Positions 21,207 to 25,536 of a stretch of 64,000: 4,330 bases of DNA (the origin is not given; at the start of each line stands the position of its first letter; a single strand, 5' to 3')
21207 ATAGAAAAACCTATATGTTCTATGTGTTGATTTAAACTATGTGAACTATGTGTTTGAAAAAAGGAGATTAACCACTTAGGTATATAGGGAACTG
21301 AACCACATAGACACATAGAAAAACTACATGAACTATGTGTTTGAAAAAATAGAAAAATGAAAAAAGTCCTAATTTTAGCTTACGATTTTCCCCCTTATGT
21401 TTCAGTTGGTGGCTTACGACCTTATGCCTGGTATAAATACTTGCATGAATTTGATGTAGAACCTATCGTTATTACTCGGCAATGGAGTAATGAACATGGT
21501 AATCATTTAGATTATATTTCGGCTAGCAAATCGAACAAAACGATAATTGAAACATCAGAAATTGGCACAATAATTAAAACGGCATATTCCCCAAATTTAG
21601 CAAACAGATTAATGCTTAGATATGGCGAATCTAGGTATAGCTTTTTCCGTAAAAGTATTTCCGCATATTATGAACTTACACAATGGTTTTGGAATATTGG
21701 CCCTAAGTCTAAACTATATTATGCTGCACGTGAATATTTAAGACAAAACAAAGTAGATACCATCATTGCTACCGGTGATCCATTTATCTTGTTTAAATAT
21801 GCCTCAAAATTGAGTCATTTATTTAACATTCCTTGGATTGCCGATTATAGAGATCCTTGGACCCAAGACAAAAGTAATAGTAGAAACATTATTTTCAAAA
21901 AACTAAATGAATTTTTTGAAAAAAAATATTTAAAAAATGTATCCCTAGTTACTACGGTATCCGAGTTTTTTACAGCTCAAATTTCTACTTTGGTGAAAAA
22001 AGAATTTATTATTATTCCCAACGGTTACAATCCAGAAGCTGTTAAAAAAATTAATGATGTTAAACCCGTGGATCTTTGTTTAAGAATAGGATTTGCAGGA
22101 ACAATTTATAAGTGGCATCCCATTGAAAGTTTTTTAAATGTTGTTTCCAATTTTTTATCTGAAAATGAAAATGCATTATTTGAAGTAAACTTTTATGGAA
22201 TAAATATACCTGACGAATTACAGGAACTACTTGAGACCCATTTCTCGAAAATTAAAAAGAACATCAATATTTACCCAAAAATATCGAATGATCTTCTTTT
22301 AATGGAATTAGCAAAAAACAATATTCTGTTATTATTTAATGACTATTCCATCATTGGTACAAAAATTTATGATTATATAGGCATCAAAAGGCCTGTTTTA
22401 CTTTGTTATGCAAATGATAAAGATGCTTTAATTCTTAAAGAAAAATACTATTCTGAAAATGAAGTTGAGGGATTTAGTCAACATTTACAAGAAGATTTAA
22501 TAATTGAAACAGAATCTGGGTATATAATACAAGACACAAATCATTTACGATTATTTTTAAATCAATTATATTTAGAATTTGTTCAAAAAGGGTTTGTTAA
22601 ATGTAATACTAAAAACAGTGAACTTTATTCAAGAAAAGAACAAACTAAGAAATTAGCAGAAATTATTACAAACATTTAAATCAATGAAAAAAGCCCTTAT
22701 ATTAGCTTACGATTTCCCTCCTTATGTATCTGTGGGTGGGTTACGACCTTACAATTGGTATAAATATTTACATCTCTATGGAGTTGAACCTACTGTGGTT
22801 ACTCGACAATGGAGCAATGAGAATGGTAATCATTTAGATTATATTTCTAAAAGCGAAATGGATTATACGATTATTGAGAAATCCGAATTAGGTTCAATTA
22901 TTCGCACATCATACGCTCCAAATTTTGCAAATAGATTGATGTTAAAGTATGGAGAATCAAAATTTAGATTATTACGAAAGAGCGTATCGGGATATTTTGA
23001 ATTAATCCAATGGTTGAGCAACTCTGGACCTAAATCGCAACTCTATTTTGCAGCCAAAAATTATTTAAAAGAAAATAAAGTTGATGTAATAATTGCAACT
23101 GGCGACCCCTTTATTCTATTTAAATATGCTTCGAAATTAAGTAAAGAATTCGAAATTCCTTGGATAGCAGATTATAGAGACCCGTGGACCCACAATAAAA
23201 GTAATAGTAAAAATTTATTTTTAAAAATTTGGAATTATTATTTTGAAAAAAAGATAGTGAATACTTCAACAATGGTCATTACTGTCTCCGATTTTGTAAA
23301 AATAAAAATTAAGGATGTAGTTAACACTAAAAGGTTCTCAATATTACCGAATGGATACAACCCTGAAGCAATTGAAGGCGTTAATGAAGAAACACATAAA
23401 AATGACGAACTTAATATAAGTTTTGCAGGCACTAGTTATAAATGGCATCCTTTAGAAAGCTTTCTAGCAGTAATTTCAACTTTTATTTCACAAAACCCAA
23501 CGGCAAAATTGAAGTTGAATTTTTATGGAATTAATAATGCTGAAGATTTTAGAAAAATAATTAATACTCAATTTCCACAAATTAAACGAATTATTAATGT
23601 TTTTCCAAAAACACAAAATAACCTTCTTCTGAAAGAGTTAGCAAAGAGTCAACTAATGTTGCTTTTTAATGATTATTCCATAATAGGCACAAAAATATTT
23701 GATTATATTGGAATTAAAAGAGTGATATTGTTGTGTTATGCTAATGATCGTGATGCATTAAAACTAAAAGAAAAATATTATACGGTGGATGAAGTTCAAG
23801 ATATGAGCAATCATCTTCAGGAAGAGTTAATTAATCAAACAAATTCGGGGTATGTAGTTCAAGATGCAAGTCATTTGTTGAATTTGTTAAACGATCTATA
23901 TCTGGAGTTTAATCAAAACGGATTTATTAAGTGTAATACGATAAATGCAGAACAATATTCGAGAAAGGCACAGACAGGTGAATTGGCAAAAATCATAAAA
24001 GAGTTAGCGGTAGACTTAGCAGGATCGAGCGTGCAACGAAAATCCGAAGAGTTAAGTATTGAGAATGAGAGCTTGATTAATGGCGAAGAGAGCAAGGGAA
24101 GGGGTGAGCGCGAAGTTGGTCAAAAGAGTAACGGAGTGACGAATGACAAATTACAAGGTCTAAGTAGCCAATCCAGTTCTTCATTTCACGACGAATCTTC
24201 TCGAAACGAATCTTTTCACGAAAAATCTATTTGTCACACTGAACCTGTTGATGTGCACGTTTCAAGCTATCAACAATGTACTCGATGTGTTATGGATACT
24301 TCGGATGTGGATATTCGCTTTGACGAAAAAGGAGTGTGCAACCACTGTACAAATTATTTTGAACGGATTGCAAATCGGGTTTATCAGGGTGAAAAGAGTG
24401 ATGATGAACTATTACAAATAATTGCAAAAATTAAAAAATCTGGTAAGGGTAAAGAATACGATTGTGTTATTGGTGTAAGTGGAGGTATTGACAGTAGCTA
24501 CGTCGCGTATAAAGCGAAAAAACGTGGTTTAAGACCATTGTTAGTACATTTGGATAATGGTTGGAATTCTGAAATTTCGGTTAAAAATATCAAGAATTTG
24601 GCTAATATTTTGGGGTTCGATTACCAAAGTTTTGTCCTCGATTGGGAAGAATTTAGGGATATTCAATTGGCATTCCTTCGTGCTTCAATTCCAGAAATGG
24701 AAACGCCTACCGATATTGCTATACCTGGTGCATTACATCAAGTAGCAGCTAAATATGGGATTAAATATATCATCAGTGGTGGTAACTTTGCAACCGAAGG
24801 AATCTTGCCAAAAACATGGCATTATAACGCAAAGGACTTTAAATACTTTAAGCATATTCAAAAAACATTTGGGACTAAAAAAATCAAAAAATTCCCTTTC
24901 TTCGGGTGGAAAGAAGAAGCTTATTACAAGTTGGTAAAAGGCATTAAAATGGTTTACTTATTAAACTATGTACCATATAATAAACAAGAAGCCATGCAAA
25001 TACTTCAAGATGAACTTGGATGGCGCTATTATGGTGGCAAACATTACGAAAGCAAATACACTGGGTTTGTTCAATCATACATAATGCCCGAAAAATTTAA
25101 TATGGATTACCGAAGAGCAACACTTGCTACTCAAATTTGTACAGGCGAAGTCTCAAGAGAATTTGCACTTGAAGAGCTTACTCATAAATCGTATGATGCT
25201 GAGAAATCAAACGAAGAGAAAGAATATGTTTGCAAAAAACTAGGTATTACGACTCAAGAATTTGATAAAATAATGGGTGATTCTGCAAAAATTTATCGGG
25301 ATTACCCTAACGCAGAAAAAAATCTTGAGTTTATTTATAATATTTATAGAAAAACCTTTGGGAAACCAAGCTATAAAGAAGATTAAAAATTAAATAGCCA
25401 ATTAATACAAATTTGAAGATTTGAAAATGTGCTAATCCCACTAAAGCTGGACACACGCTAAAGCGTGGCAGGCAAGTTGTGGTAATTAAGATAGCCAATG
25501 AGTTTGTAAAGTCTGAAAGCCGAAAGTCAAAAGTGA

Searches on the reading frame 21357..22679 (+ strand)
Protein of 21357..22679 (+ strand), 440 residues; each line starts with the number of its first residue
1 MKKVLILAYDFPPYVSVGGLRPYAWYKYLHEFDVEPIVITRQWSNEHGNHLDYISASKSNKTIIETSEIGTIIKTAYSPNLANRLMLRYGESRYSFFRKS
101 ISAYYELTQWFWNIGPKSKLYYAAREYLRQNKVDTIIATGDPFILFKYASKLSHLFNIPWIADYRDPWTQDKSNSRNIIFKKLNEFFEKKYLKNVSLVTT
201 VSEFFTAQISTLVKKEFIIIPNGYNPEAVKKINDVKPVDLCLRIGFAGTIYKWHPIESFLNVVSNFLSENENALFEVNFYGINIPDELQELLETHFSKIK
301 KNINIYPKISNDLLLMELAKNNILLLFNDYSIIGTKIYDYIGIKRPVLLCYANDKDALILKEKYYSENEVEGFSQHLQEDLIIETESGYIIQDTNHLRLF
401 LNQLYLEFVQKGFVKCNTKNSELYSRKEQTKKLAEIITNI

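Call 3: search_protein_families(library=pfam, proteins=[window:21357-22679:+], max_evalue=0.01)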
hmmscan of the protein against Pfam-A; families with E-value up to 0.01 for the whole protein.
window:21357-22679:+ (440 aa): 2 families
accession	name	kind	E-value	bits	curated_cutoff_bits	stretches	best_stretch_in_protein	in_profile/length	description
PF13439.12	Glyco_transf_4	-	1.1e-06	29.2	28.5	1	111-227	51-169/170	Glycosyltransferase Family 4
PF13579.12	Glyco_trans_4_4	-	0.0089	16.8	29.7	0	123-223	62-158/158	Glycosyl transferase 4-like domain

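Call 4: search_protein_families(library=ncbifam, proteins=[window:21357-22679:+], max_evalue=0.01)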
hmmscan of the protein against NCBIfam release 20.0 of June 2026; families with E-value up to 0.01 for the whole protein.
window:21357-22679:+ (440 aa): 0 families

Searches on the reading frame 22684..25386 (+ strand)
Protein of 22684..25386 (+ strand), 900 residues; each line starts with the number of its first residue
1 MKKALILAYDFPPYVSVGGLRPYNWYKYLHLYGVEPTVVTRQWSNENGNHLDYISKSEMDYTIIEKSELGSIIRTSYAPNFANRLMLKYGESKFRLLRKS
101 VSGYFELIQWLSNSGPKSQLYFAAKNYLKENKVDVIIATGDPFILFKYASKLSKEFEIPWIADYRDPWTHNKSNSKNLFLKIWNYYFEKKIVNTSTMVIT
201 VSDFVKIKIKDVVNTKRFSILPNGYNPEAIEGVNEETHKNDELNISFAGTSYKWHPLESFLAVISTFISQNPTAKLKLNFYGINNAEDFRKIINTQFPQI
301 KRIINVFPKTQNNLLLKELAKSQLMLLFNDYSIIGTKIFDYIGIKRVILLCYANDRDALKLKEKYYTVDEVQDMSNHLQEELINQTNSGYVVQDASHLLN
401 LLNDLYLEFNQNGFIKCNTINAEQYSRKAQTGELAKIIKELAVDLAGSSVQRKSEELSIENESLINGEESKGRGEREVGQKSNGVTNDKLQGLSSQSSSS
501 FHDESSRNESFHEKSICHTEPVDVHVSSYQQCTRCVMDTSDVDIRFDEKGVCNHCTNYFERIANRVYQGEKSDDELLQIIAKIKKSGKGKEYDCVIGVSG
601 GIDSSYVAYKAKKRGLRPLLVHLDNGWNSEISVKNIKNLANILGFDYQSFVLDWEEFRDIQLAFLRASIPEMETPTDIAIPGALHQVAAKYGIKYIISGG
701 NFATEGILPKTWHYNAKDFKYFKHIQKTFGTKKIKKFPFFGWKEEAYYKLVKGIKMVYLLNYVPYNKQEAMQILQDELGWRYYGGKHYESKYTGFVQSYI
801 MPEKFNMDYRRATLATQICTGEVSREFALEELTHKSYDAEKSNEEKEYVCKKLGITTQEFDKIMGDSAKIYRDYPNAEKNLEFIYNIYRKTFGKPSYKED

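Call 3: search_protein_families(library=pfam, proteins=[window:22684-25386:+], max_evalue=0.01)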
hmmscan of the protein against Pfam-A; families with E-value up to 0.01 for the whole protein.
window:22684-25386:+ (900 aa): 5 families
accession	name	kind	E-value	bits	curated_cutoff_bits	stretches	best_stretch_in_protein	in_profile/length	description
PF13439.12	Glyco_transf_4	-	2.5e-08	34.6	28.5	1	119-228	59-169/170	Glycosyltransferase Family 4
PF02568.20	ThiI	-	0.00015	21.9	20.5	1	594-668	6-83/197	Thiamine biosynthesis protein (ThiI)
PF02540.23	NAD_synthase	-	0.00051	19.7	21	1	592-650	19-79/242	NAD synthase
PF06508.19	QueC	-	0.001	19.1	22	1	594-662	2-71/210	Queuosine biosynthesis protein QueC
PF16962.11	ABC_export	-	0.0017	17.4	29.7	1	689-762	181-252/531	Putative ABC exporter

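Call 4: search_protein_families(library=ncbifam, proteins=[window:22684-25386:+], max_evalue=0.01)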
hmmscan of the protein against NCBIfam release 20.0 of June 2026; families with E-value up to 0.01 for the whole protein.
window:22684-25386:+ (900 aa): 7 families
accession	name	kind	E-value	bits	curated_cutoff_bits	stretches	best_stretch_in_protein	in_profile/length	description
TIGR03573.1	WbuX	subfamily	2.8e-86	290.1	203.2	1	530-864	2-343/344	N-acetyl sugar amidotransferase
NF010587.0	PRK13980.1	equivalog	3.2e-05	23.3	255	1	577-649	19-91/267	NAD+ synthase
TIGR00552.1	nadE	equivalog_domain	0.00028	20.2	63.65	1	591-649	22-83/251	NAD(+) synthase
TIGR00342.1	TIGR00342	equivalog_domain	0.00034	19.8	264.5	1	595-664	176-247/373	tRNA uracil 4-sulfurtransferase ThiI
NF001138.1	PRK00143.1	equivalog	0.0023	16.9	284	1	595-627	3-35/345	tRNA 2-thiouridine(34) synthase MnmA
TIGR00268.2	TIGR00268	equivalog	0.004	16.5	150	0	593-653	15-77/259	ATP-dependent sacrificial sulfur transferase LarE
NF010588.0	PRK13981.1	equivalog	0.0041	15.6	479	1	592-650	286-346/546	NAD+ synthase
